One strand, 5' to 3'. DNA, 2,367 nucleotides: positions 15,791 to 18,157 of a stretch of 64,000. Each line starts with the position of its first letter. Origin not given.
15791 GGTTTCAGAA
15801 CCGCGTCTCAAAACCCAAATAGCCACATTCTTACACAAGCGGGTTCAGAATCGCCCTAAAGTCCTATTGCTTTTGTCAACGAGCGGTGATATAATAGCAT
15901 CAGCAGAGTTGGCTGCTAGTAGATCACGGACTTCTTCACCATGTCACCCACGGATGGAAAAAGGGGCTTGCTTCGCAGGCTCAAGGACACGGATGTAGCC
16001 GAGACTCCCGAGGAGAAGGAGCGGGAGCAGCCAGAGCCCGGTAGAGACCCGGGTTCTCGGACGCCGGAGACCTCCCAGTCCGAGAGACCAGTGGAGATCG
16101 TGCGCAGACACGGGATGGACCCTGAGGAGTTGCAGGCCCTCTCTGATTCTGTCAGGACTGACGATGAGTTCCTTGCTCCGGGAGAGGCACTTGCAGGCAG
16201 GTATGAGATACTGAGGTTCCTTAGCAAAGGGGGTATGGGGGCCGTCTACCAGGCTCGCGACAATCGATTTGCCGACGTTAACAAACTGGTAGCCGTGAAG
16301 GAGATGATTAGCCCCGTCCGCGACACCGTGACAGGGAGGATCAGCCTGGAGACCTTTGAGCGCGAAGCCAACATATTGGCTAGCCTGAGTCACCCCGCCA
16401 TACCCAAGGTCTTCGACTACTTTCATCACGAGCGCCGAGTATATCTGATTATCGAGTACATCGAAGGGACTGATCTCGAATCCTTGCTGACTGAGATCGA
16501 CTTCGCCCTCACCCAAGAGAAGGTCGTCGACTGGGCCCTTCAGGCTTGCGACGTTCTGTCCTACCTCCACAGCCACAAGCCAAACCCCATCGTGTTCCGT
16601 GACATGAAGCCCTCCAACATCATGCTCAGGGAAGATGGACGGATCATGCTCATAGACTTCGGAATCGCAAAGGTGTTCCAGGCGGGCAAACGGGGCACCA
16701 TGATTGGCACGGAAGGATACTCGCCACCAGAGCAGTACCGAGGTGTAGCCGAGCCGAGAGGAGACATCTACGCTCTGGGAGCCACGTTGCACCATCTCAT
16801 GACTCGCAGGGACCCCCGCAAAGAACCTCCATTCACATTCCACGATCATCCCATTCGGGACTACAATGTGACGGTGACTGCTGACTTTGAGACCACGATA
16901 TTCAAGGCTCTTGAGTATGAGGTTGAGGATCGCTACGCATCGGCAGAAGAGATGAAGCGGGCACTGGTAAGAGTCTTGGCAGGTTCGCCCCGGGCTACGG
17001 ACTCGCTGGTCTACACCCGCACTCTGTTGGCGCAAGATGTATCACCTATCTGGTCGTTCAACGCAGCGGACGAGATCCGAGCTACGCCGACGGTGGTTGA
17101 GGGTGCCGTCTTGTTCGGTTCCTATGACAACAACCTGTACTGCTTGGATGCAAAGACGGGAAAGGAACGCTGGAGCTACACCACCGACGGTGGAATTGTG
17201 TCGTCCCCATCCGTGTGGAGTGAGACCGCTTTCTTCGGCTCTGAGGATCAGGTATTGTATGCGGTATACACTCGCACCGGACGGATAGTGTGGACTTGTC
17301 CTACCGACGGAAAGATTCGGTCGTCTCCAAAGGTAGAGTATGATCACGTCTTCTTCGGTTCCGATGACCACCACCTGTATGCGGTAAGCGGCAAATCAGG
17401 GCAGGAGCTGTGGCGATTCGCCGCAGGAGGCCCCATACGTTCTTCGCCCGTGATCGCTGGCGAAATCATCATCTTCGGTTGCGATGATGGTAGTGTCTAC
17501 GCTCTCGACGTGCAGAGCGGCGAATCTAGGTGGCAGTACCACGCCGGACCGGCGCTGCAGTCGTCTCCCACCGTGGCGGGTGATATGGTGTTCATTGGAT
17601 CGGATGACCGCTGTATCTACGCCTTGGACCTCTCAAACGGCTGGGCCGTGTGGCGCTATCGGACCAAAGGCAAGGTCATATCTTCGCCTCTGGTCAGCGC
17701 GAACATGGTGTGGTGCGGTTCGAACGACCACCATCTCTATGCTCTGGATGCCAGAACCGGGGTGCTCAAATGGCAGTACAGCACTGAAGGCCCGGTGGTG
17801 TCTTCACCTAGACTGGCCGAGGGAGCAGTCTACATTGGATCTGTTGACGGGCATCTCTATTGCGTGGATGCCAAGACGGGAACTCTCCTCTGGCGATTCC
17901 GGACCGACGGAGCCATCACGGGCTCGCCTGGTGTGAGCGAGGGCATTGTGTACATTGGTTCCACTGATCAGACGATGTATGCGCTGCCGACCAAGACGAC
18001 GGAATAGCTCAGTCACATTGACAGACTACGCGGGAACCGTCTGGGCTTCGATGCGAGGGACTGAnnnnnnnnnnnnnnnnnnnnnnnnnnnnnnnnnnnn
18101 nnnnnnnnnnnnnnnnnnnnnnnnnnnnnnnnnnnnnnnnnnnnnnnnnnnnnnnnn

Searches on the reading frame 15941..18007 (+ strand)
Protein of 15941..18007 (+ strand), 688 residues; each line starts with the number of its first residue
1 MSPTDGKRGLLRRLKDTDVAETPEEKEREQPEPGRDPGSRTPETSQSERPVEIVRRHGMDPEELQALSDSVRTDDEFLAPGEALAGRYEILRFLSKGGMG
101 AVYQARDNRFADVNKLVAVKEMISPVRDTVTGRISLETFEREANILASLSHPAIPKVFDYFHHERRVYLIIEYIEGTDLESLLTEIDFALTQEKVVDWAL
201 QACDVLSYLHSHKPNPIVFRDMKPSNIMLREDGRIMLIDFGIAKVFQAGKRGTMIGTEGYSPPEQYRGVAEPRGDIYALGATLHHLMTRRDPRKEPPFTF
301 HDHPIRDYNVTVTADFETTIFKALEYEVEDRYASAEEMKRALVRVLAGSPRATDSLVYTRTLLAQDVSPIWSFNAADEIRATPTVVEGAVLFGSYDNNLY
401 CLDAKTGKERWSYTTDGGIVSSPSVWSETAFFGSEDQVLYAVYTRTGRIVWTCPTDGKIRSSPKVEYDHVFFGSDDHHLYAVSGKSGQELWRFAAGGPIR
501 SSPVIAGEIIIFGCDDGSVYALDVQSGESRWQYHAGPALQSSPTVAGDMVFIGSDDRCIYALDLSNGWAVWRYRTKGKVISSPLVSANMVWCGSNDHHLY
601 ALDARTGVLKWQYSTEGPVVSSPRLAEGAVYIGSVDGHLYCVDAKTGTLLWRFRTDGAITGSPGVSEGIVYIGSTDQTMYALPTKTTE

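Call 19: search_protein_families(library=pfam, proteins=[window:15941-18007:+], max_evalue=0.001)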
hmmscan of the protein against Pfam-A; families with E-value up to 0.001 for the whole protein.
window:15941-18007:+ (688 aa): 13 families
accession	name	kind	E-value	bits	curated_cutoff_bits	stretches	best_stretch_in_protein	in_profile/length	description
PF13570.13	Beta-prop_ACSF4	-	6.4e-80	269.5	133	2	470-684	22-243/329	Beta-alanine-activating enzyme, beta-propeller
PF13360.13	PQQ_2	-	8.3e-59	199.5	27.6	4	516-619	2-105/233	Outer membrane protein assembly factor BamB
PF00069.31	Pkinase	-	5.1e-39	134.7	31.7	1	88-294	1-198/263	Protein kinase domain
PF01011.28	PQQ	-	3.7e-22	79.2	26.7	1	377-497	47-144/595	Glucose/ethanol/alcohol dehydrogenase, beta-propeller domain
PF07714.23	PK_Tyr_Ser-Thr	-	6e-22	78.6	23.1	1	91-289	4-200/258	Protein tyrosine and serine/threonine kinase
PF25292.1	Beta-prop_CGLA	-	2.1e-12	47.6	26.8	0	631-683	48-103/316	Lambda-carrageenase beta-propeller domain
PF14435.11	SUKH-4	-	1.3e-08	35.6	25.5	0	331-408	25-100/179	SUKH-4 immunity protein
PF03109.22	ABC1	-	3.6e-08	33.3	22.9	1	144-253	122-224/244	ABC1 atypical kinase-like domain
PF23414.1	Beta-prop_EML_2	-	2.5e-07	30.8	90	0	471-569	14-115/266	Echinoderm microtubule-associated protein second beta-propeller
PF01636.29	APH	-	1.1e-06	29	23.2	0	199-243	147-197/239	Phosphotransferase enzyme family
PF24807.1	WD40_CDC20-Fz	-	2.5e-05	24.1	200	0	546-610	62-126/292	CDC20/Fizzy WD40 domain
PF25293.1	Beta-prop_EMC1_N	-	0.00017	21.8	34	0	548-654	32-146/219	EMC1 N-terminal beta-propeller domain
PF21959.2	DUF6923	-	0.00079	19.7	27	0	439-649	13-198/234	Repeat of unknown function (DUF6923)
